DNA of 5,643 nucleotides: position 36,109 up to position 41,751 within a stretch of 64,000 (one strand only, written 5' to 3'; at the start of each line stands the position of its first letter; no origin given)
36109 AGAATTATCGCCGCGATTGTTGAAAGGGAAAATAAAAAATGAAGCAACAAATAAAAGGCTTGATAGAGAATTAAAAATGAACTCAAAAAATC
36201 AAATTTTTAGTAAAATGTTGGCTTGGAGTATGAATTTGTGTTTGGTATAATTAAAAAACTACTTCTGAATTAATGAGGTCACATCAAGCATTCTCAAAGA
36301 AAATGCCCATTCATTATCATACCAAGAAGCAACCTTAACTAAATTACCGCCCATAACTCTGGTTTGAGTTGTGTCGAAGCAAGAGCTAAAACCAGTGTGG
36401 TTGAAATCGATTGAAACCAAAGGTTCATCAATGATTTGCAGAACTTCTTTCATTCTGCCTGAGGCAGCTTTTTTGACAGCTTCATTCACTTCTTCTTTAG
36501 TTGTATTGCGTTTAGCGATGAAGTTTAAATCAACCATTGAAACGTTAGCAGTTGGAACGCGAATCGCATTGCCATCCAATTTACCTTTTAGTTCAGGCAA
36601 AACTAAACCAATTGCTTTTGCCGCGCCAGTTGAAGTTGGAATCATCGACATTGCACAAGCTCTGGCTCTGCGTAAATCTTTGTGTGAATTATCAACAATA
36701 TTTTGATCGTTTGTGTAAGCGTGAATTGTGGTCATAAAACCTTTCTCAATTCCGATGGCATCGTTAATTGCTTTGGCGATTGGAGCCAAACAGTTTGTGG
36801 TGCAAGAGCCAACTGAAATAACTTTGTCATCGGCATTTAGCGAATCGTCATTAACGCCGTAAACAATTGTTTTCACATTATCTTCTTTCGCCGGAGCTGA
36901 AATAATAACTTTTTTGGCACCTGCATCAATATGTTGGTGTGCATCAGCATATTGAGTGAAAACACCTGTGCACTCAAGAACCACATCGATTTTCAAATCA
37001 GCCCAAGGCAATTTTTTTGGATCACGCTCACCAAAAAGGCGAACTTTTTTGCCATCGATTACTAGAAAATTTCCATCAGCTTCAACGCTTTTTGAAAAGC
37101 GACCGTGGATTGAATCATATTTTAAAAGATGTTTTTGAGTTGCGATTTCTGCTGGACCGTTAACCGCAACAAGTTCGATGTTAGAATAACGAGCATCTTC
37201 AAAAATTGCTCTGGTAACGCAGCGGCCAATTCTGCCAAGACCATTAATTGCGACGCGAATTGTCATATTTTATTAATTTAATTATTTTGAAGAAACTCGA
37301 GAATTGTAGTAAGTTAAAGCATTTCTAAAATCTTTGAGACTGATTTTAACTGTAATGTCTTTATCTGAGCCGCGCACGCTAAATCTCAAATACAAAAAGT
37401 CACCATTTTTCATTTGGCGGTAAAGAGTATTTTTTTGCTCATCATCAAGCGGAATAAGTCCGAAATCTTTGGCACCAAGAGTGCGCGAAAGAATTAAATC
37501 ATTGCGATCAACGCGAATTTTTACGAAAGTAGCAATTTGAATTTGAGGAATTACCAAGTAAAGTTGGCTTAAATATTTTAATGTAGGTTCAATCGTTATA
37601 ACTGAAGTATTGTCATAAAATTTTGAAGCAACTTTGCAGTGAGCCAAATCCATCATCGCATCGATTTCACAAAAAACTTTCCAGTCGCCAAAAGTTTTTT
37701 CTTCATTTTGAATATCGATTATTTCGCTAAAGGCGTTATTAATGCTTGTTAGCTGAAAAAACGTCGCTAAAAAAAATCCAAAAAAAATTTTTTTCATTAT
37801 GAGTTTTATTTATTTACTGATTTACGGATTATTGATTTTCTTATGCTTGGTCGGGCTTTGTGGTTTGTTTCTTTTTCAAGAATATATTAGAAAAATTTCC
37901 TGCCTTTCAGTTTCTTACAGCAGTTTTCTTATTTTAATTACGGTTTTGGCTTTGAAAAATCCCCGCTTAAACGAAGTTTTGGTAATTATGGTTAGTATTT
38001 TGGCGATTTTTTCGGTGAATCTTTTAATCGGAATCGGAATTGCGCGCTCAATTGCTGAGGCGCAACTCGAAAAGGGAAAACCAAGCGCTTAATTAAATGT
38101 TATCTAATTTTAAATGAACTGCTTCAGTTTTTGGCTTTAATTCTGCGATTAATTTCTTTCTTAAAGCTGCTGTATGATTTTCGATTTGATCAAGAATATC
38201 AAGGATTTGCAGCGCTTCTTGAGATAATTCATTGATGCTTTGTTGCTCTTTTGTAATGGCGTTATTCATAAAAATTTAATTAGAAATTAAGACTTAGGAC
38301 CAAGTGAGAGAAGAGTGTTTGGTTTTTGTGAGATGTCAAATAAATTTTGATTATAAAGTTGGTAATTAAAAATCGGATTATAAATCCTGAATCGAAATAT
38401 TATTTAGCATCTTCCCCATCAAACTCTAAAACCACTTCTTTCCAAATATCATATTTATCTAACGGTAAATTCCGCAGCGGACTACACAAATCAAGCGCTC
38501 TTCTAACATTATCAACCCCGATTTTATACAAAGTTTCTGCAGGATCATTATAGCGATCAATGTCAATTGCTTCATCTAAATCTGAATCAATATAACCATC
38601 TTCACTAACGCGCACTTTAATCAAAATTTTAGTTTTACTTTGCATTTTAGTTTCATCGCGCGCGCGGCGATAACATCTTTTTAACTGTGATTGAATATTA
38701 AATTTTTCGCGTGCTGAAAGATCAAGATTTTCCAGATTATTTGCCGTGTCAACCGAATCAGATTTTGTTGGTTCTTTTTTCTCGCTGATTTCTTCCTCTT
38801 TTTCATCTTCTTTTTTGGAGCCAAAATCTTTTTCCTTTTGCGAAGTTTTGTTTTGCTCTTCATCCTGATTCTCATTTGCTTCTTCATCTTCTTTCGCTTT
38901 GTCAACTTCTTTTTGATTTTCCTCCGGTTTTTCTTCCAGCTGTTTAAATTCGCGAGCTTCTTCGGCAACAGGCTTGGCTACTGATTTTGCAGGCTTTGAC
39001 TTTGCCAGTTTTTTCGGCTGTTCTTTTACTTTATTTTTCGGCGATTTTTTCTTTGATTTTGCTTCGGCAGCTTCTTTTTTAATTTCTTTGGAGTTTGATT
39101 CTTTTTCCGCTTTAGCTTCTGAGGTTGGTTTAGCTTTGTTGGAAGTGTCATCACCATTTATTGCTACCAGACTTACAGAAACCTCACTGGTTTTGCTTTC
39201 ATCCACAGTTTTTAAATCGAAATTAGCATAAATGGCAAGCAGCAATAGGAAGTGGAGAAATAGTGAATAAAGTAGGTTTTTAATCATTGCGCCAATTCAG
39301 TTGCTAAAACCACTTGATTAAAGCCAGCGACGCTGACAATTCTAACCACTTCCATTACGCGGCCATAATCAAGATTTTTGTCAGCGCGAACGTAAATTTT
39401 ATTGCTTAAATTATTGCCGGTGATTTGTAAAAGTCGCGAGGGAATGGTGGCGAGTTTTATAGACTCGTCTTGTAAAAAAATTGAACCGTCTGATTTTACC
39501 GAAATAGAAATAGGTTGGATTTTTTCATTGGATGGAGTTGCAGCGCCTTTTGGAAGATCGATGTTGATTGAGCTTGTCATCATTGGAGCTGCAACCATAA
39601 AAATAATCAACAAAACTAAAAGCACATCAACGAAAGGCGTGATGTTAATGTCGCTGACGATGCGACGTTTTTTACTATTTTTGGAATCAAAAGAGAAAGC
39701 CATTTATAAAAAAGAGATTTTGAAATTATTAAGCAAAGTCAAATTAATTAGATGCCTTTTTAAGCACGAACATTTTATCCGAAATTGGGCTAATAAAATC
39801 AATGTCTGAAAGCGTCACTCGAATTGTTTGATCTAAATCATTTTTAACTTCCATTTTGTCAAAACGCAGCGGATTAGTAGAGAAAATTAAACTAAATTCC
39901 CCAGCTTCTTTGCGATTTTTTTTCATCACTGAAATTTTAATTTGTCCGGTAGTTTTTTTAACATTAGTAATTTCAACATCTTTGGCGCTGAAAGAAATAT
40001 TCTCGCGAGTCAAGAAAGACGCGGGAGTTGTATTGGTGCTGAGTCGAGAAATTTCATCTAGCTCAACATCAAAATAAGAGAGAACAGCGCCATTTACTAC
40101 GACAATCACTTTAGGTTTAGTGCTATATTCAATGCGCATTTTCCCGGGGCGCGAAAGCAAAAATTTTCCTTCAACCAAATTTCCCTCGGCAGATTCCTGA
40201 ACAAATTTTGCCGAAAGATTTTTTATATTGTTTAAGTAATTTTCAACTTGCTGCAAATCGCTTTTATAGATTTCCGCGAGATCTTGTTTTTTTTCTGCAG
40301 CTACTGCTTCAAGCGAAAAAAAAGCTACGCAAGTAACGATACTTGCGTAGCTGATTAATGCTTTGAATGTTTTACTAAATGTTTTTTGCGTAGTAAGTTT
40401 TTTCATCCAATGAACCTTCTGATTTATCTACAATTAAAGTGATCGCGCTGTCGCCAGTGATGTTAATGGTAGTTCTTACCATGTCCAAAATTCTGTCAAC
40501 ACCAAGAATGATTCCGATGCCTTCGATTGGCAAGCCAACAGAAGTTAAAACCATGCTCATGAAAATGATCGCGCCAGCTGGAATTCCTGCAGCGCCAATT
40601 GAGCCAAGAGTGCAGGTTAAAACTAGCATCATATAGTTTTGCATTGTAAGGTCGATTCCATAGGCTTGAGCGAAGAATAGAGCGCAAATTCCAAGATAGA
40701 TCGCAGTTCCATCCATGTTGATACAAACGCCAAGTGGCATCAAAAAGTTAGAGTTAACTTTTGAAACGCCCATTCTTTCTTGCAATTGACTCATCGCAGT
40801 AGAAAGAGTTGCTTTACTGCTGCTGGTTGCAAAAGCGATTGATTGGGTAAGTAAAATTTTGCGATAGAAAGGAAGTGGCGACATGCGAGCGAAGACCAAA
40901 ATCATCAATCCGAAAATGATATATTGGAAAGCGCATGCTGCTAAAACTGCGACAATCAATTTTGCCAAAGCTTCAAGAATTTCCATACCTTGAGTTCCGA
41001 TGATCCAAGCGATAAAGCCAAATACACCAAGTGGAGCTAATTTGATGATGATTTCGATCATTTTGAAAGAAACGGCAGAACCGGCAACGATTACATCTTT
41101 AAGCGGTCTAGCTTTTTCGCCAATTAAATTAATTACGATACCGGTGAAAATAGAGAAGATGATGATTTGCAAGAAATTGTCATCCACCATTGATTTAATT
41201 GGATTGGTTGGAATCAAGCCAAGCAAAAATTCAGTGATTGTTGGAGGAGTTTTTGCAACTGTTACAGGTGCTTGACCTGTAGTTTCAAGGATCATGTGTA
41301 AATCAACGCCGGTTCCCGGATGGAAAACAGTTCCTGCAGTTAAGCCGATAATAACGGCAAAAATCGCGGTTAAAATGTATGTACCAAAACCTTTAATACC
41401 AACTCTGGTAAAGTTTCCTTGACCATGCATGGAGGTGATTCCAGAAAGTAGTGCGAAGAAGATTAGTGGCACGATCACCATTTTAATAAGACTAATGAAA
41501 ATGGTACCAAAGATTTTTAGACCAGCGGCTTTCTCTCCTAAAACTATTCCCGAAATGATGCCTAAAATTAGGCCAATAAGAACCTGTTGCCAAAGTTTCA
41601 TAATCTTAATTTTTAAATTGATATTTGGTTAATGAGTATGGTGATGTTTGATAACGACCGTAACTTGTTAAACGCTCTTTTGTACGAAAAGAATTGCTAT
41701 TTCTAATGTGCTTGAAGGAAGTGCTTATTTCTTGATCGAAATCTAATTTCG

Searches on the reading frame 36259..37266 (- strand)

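Call 52: search_protein_families(library=pfam, proteins=[window:36259-37266:-], max_evalue=0.00001)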
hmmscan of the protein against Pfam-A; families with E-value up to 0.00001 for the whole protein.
window:36259-37266:- (335 aa): 2 families
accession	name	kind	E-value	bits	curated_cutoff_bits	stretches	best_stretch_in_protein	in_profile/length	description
PF02800.25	Gp_dh_C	-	1.9e-65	219.7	24.4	1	160-316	1-158/158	Glyceraldehyde 3-phosphate dehydrogenase, C-terminal domain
PF00044.30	Gp_dh_N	-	6.7e-36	123.1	31.7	1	3-105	1-100/101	Glyceraldehyde 3-phosphate dehydrogenase, NAD binding domain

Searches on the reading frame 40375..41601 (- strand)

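Call 52: search_protein_families(library=pfam, proteins=[window:40375-41601:-], max_evalue=0.00001)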
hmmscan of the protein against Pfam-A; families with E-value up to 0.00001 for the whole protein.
window:40375-41601:- (408 aa): 1 family
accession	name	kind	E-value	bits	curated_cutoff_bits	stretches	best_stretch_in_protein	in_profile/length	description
PF00375.23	SDF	-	2e-116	389.7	27.9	1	3-393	1-386/387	Sodium:dicarboxylate symporter family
